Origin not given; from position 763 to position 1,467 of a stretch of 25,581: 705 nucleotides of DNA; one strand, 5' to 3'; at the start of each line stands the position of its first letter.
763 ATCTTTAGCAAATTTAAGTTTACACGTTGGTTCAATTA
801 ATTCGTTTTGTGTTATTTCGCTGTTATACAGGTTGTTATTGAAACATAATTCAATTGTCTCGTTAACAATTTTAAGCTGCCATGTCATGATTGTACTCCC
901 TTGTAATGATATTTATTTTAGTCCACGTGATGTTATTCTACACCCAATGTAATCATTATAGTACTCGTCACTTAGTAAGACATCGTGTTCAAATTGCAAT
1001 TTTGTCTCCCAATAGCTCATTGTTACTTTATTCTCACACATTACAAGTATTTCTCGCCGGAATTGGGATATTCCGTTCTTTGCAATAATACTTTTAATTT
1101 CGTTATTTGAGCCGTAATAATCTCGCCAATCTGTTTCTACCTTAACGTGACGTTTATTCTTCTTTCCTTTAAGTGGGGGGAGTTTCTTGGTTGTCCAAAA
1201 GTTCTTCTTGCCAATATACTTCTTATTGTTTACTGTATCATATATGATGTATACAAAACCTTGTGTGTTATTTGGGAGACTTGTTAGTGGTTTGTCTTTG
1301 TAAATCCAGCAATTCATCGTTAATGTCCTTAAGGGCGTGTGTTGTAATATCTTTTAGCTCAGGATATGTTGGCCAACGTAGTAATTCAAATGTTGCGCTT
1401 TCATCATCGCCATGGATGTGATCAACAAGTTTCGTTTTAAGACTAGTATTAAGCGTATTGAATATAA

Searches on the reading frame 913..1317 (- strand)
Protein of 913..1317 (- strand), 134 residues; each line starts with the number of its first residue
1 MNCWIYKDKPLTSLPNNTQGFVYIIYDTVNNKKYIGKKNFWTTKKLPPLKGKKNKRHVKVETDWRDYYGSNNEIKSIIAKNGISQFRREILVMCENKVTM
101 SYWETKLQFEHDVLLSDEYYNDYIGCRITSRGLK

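Call 13: search_protein_families(library=phrogs, proteins=[window:913-1317:-], max_evalue=0.01)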
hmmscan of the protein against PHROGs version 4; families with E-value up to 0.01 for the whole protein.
window:913-1317:- (134 aa): 6 families
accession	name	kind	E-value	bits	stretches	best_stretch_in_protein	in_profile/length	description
phrog_447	-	other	9.5e-38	130.4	1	2-130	8-138/148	NAD synthetase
phrog_7363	-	DNA, RNA and nucleotide metabolism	1.5e-17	65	1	15-130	15-128/356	homing endonuclease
phrog_314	-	DNA, RNA and nucleotide metabolism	3.9e-12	46.9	1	16-125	175-265/574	homing endonuclease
phrog_7168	-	DNA, RNA and nucleotide metabolism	0.0015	19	1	20-126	2-97/284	homing endonuclease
phrog_19446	-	DNA, RNA and nucleotide metabolism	0.0035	17.9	1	20-123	2-92/254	homing endonuclease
phrog_37840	-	unknown function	0.0073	16.7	0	65-123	42-100/350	-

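Call 14: search_protein_families(library=pfam, proteins=[window:913-1317:-], max_evalue=0.01)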
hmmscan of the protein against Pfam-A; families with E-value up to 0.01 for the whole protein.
window:913-1317:- (134 aa): 1 family
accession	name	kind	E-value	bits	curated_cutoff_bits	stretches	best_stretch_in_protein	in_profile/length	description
PF19835.5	SegE_GIY-YIG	-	4e-34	118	25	1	4-124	1-123/123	Putative endonuclease segE, GIY-YIG domain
